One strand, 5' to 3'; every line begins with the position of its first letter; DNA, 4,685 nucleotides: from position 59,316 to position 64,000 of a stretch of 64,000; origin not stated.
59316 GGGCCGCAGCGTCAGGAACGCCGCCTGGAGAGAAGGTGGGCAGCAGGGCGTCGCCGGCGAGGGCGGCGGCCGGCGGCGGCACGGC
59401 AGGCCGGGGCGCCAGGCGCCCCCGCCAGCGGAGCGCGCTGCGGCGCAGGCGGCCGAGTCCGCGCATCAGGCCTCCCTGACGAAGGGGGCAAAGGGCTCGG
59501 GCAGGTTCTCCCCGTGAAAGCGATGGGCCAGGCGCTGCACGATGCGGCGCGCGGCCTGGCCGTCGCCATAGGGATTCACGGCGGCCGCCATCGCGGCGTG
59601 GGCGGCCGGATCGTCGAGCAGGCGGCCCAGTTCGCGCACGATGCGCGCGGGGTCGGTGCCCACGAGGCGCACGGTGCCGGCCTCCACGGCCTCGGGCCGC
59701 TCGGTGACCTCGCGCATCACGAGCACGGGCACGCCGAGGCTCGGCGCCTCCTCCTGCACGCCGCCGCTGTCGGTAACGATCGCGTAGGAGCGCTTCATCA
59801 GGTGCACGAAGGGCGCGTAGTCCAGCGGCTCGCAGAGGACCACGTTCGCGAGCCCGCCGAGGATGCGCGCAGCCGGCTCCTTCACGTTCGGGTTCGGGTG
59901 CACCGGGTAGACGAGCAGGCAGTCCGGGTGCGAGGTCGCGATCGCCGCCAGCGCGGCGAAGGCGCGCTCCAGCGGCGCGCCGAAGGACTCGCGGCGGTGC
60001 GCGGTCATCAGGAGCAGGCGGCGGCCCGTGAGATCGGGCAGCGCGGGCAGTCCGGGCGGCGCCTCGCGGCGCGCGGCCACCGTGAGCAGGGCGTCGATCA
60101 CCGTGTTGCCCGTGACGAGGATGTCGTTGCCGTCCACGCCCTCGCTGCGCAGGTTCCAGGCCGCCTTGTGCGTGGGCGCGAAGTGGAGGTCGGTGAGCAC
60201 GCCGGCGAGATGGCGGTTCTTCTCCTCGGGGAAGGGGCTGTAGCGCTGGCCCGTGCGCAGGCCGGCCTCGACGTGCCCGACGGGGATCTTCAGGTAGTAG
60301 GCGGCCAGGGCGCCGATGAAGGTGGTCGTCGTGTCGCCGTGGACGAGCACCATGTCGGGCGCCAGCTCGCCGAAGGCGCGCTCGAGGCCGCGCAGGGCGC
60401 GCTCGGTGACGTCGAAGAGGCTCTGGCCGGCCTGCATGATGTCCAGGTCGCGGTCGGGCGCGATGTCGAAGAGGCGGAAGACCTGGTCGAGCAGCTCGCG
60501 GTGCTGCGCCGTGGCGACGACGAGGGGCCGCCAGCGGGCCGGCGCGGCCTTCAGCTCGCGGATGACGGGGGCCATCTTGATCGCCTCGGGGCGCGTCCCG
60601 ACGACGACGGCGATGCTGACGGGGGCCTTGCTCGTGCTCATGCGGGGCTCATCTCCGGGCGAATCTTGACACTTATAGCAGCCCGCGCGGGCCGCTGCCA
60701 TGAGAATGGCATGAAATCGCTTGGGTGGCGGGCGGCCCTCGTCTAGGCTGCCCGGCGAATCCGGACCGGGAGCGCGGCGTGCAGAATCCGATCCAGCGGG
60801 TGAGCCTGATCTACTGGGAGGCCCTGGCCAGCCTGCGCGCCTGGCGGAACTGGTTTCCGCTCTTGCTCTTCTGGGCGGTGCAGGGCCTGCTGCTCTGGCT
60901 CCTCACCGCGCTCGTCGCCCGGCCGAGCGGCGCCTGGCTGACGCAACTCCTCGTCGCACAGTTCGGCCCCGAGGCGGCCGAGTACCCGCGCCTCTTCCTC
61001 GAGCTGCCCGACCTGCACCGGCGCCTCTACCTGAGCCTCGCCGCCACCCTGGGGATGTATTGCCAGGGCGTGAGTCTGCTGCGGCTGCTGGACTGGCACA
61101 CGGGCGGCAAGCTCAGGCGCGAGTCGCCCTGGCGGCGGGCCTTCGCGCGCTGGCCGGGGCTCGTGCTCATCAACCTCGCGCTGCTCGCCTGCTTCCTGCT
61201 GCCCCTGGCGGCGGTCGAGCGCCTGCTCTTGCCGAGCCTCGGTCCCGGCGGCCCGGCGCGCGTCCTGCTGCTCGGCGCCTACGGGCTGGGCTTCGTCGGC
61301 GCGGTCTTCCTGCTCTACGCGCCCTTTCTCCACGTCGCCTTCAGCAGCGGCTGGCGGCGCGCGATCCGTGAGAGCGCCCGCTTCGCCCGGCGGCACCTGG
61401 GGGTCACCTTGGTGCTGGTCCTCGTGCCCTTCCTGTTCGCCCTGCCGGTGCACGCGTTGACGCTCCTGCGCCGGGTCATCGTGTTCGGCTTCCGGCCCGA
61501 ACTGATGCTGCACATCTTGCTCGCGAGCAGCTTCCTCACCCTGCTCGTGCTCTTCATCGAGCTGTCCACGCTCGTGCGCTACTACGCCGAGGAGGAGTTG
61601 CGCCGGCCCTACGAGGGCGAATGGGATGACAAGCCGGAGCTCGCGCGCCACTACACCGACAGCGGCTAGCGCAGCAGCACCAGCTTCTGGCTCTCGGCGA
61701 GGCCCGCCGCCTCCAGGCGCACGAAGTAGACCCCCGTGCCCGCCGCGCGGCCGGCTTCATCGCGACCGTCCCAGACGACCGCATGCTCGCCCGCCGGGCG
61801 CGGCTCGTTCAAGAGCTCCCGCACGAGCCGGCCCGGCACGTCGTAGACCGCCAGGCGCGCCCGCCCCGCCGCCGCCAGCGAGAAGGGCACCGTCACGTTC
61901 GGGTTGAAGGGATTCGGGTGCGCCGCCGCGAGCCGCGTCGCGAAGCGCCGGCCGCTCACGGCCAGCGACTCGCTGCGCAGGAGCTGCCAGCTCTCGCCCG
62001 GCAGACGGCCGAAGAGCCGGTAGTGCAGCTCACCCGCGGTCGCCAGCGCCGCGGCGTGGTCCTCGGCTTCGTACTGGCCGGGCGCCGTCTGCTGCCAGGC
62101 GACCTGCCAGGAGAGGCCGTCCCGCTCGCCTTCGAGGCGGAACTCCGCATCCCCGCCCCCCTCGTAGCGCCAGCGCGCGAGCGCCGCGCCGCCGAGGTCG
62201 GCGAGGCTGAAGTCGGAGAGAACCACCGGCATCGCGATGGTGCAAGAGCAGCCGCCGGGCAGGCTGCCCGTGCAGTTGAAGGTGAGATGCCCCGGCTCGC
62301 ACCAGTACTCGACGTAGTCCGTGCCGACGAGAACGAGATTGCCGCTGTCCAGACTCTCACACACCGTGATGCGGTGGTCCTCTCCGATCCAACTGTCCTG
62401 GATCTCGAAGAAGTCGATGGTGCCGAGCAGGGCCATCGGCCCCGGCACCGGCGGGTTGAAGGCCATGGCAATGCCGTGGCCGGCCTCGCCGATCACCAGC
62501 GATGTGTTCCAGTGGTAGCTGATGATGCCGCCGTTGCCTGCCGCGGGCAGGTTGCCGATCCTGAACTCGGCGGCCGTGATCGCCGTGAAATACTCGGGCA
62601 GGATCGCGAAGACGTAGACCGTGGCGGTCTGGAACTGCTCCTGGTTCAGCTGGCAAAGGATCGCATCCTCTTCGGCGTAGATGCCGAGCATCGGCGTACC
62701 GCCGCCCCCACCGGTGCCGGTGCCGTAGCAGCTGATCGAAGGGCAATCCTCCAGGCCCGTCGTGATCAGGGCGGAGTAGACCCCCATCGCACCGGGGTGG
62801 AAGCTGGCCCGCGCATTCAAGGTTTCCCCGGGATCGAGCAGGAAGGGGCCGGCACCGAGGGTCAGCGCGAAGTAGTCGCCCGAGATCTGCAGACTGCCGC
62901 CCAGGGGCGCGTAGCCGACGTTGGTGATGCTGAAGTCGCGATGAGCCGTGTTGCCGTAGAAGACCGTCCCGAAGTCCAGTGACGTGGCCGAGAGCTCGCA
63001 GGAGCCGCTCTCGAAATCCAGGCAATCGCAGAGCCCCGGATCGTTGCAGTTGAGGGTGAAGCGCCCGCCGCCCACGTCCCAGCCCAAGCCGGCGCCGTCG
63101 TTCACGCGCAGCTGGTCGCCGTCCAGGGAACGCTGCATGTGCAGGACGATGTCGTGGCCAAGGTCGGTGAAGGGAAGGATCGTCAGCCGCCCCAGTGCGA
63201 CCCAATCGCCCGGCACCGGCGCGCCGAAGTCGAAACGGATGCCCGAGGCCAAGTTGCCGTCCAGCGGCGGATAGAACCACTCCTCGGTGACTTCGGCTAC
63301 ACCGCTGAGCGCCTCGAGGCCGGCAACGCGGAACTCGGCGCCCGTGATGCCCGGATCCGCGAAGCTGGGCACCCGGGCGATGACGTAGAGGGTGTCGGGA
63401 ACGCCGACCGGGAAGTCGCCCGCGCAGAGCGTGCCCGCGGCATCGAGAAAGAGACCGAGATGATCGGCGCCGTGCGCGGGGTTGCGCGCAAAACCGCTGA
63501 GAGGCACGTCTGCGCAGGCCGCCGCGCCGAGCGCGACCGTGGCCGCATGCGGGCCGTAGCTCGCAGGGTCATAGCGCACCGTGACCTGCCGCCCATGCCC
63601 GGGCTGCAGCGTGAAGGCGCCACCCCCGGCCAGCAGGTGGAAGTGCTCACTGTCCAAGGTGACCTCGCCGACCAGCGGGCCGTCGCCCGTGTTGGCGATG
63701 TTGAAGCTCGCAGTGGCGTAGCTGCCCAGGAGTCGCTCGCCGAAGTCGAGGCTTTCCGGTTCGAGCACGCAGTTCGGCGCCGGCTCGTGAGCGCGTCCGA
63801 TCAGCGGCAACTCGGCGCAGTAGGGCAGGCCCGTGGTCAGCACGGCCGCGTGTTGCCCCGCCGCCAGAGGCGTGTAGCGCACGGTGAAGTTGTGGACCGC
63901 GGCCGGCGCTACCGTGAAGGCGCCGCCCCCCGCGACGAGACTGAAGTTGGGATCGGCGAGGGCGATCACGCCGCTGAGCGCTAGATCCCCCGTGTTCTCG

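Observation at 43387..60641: Exopolysaccharide locus whose gene set matches the exosortase/PEP-CTERM-associated module (ligase-ACP-AsnB-deacetylase-GT4x2 + sugar transferase + Wza-like + PEP-CTERM protein)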

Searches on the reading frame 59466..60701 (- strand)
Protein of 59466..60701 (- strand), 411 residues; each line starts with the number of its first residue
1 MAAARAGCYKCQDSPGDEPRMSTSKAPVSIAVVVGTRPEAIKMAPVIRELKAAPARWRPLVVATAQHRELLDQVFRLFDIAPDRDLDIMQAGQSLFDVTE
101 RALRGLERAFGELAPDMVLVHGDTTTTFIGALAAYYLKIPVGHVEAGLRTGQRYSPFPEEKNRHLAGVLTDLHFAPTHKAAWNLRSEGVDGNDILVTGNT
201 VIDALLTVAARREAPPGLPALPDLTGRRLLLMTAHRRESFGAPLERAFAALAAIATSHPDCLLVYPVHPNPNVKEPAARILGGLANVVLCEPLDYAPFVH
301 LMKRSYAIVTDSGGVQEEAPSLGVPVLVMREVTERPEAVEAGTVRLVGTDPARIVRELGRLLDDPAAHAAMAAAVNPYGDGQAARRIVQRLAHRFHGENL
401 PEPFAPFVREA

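Call 7: search_protein_families(library=ncbifam, proteins=[window:59466-60701:-], max_evalue=0.01)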
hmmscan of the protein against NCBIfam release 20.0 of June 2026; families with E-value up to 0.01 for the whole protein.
window:59466-60701:- (411 aa): 2 families
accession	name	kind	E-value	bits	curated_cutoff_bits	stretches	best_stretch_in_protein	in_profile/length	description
TIGR00236.1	wecB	equivalog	1e-143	478.9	210.15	1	28-392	1-363/366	non-hydrolyzing UDP-N-acetylglucosamine 2-epimerase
TIGR03568.1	NeuC_NnaA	equivalog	2.9e-24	85.6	235.9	1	30-390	3-364/365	UDP-N-acetylglucosamine 2-epimerase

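Call 9: search_protein_families(library=pfam, proteins=[window:59466-60701:-], max_evalue=0.01)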
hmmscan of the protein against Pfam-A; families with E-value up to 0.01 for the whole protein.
window:59466-60701:- (411 aa): 1 family
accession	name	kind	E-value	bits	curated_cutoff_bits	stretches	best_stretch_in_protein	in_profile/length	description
PF02350.25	Epimerase_2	-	7.7e-114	380.6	30.6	1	58-391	10-346/347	UDP-N-acetylglucosamine 2-epimerase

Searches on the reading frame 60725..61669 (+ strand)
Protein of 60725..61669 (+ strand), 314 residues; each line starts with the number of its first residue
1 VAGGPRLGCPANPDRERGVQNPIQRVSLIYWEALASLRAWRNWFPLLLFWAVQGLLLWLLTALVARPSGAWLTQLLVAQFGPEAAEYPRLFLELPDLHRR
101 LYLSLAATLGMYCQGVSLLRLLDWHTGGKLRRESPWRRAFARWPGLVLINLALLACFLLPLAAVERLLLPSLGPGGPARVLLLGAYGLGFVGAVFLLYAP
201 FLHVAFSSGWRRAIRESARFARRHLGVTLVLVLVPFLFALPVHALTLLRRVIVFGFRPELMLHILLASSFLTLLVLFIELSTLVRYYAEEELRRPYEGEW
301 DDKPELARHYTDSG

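Call 7: search_protein_families(library=ncbifam, proteins=[window:60725-61669:+], max_evalue=0.01)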
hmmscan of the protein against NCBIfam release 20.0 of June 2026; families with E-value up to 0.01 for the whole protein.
window:60725-61669:+ (314 aa): 0 families

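Call 9: search_protein_families(library=pfam, proteins=[window:60725-61669:+], max_evalue=0.01)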
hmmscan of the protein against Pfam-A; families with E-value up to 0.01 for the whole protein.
window:60725-61669:+ (314 aa): 0 families

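Call 60: find_homologous_proteins(query=A1, max_evalue=0.001)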
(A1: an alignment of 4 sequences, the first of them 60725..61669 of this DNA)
Query A1 (4 sequences) (314 aa, profile of the alignment): 28 proteins with E <= 0.001 among 8000 candidates.
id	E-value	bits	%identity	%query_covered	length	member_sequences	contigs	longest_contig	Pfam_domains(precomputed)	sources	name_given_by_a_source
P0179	1.8e-158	545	62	91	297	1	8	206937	-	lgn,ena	-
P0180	7.0e-156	536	50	94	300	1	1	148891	-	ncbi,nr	ncbi:MAG: hypothetical protein GY835_04440 [bacterium]|nr:hypothetical protein [bacterium]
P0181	1.1e-153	529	51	91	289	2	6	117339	-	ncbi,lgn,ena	-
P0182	2.7e-151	521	100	94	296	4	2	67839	-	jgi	-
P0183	6.8e-140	484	83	94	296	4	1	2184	-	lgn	-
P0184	1.5e-137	476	83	94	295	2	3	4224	-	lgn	-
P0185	9.1e-137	473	58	94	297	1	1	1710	-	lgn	-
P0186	1.0e-135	470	55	94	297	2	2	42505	-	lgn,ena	-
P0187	1.3e-135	470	58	94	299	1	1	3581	-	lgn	-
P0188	5.2e-135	468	78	94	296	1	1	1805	-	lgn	-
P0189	1.4e-134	466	77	94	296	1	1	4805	-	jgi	jgi:hypothetical protein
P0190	4.2e-133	461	77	94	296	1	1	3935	-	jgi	jgi:hypothetical protein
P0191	1.8e-132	459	74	94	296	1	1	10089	-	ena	-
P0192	4.0e-130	452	58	94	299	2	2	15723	-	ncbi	-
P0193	1.8e-129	449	56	91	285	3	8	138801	-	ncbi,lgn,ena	-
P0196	5.6e-127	441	73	94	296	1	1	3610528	-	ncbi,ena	-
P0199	1.2e-117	411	58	94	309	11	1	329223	-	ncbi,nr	ncbi:MAG: hypothetical protein H6693_10685 [Candidatus Latescibacteria bacterium]|nr:hypothetical pr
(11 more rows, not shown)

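Call 63: find_encoding_contigs(protein=P0196, flank=10000, max_places=1)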
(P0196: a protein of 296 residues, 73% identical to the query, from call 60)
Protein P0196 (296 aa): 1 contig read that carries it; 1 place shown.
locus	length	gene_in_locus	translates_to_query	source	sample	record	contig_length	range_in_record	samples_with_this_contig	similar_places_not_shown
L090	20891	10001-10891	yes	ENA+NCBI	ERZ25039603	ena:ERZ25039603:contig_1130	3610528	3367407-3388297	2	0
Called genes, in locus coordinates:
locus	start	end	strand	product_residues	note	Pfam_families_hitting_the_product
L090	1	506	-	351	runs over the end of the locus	PF00733:Asn_synthase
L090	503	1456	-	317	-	PF13522:GATase_6, PF13537:GATase_7, PF00733:Asn_synthase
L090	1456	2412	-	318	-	PF01522:Polysacc_deac_1, PF03065:Glyco_hydro_57 (faint)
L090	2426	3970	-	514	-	-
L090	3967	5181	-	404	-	PF13439:Glyco_transf_4, PF13579:Glyco_trans_4_4, PF00534:Glycos_transf_1, PF13692:Glyco_trans_1_4, PF13524:Glyco_trans_1_2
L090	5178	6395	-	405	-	PF13439:Glyco_transf_4, PF13579:Glyco_trans_4_4, PF20706:GT4-conflict, PF00534:Glycos_transf_1, PF13692:Glyco_trans_1_4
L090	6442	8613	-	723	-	PF16889:Hepar_II_III_N, PF07940:Hepar_II_III_C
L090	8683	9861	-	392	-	PF02350:Epimerase_2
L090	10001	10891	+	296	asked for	-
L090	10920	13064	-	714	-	PF22073:Cep192_D4 (faint), PF22544:HYDIN_VesB_CFA65-like_Ig (faint)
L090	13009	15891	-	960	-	PF07610:DUF1573 (faint), PF15780:ASH, PF22064:Cep192_D2 (faint), PF22067:Cep192_D3 (faint), PF22073:Cep192_D4 (faint), PF22544:HYDIN_VesB_CFA65-like_Ig, PF15780:ASH (weak), PF22544:HYDIN_VesB_CFA65-like_Ig (weak), +7 more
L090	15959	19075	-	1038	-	PF15780:ASH (weak), PF07610:DUF1573 (faint), PF12371:TMEM131_like_N (faint), PF22064:Cep192_D2 (faint), PF22073:Cep192_D4 (faint), PF24507:Ig_CFAP65_4th (faint), PF22544:HYDIN_VesB_CFA65-like_Ig, PF13860:FlgD_ig, +2 more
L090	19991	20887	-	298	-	PF00892:EamA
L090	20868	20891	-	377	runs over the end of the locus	PF13477:Glyco_trans_4_2 (weak), PF13439:Glyco_transf_4, PF13579:Glyco_trans_4_4, PF00534:Glycos_transf_1, PF13692:Glyco_trans_1_4, PF13524:Glyco_trans_1_2 (weak)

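Call 64: find_encoding_contigs(protein=P0199, flank=10000, max_places=1)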
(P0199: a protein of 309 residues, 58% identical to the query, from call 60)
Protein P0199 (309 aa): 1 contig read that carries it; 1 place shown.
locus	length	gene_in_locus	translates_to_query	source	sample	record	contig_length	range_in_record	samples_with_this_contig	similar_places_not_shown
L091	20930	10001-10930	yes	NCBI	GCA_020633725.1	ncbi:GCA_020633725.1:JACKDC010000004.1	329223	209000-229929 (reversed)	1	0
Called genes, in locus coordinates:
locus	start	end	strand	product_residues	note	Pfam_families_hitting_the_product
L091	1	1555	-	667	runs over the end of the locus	PF13522:GATase_6, PF13537:GATase_7, PF00733:Asn_synthase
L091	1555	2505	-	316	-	PF01522:Polysacc_deac_1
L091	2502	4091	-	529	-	-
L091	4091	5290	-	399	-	PF13439:Glyco_transf_4, PF13579:Glyco_trans_4_4, PF00534:Glycos_transf_1, PF13692:Glyco_trans_1_4, PF13524:Glyco_trans_1_2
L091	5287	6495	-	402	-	PF13439:Glyco_transf_4, PF13579:Glyco_trans_4_4, PF20706:GT4-conflict, PF00534:Glycos_transf_1, PF13692:Glyco_trans_1_4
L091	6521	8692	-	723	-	PF16889:Hepar_II_III_N, PF07940:Hepar_II_III_C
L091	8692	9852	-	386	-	PF02350:Epimerase_2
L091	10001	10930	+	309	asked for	-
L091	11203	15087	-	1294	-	PF07610:DUF1573 (faint), PF12371:TMEM131_like_N (faint), PF14874:PapD-like (faint), PF15780:ASH (weak), PF21310:OCRL-like_ASH (faint), PF22544:HYDIN_VesB_CFA65-like_Ig (weak), PF22544:HYDIN_VesB_CFA65-like_Ig (weak), PF13860:FlgD_ig (weak), +5 more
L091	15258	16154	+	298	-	PF01370:Epimerase, PF08338:DUF1731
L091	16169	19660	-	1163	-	PF07940:Hepar_II_III_C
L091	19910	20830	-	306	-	PF00892:EamA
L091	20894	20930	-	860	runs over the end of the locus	PF22842:Pel9A-like_beta_helix (faint), PF13229:Beta_helix (faint), PF17161:DUF5123 (faint), PF13860:FlgD_ig (weak)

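Call 69: predict_structure(alignment_id=A4)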
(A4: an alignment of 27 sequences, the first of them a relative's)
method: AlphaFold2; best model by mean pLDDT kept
length: 296 residues; sequences in the alignment: 27
mean_pLDDT: 84.7   pTM: 0.82
mean pLDDT of the five models: 84.7, 84.4, 82.6, 82.5, 82.6
residues with pLDDT >= 90: 152; 70-90: 112; 50-70: 11; < 50: 21
segments of 3 or more residues with pLDDT < 50: 277-296
pLDDT, mean of each block of 10 residues (from residue 1): 75 91 94 95 84 84 82 88 91 95 89 81 93 92 87 72 88 94 89 92 90 91 85 85 92 95 93 61 39 36
secondary structure, 60 per line:
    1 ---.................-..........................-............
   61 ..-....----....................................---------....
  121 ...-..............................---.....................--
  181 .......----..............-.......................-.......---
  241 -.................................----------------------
elements in order: H4-20 H22-47 H49-62 H64-67 H72-107 H117-123 H125-154 H158-178 H181-187 H192-205 H207-229 H231-237 H242-274

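Call 87: search_protein_families(library=ncbifam, proteins=[window:60779-61669:+], max_evalue=0.001)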
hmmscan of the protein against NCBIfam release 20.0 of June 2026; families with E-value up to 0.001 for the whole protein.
window:60779-61669:+ (296 aa): 0 families

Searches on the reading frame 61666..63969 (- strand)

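Call 7: search_protein_families(library=ncbifam, proteins=[window:61666-63969:-], max_evalue=0.01)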
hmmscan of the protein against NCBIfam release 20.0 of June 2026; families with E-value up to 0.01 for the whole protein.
window:61666-63969:- (767 aa): 7 families
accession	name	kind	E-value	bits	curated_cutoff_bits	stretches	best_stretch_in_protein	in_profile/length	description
NF012200.0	choice_anch_D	domain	4.2e-26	91.6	45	2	322-403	15-100/108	choice-of-anchor D domain-containing protein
NF005176.1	PRK06655.1-1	equivalog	5e-06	26.6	230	1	700-763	95-158/197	flagellar hook assembly protein FlgD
TIGR04183.1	Por_Secre_tail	domain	0.00011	22.1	23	1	685-764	3-70/72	T9SS type A sorting domain-containing protein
NF033707.1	T9SS_sortase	equivalog_domain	0.00021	19.1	420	1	678-756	996-1079/1095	type IX secretion system sortase PorU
NF038113.1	T9SSA_dep_M36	equivalog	0.0014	16.8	885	1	673-764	785-867/869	T9SS-dependent M36 family metallopeptidase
NF009453.0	PRK12813.1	equivalog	0.0055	16.3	264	1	695-755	117-174/223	flagellar basal body rod modification protein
NF009277.0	PRK12634.1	equivalog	0.0092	16.1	333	0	699-751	119-171/221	flagellar basal body rod modification protein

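Call 9: search_protein_families(library=pfam, proteins=[window:61666-63969:-], max_evalue=0.01)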
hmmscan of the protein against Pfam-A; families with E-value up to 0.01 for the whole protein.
window:61666-63969:- (767 aa): 7 families
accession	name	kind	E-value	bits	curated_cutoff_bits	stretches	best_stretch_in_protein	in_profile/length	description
PF22544.2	HYDIN_VesB_CFA65-like_Ig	-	3.9e-13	49.9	25.5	2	325-408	4-88/100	HYDIN/CFA65/VesB-like, Ig-like domain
PF22073.2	Cep192_D4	-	6.5e-10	39.6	35.5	1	72-150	9-95/112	Cep192 domain 4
PF13860.13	FlgD_ig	-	7.7e-09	35.9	27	1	699-755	20-76/79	FlgD Ig-like domain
PF15780.11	ASH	-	1.2e-06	29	27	1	69-145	5-86/98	Abnormal spindle-like microcephaly-assoc'd, ASPM-SPD-2-Hydin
PF07610.17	DUF1573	-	2e-05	25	26.1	0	70-146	4-80/98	Protein of unknown function (DUF1573)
PF12371.14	TMEM131_like_N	-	0.0031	18.2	28.8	0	68-146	2-81/84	Transmembrane protein 131-like N-terminal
PF18962.6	Por_Secre_tail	-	0.0081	16.9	27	0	685-763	3-73/75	Secretion system C-terminal sorting domain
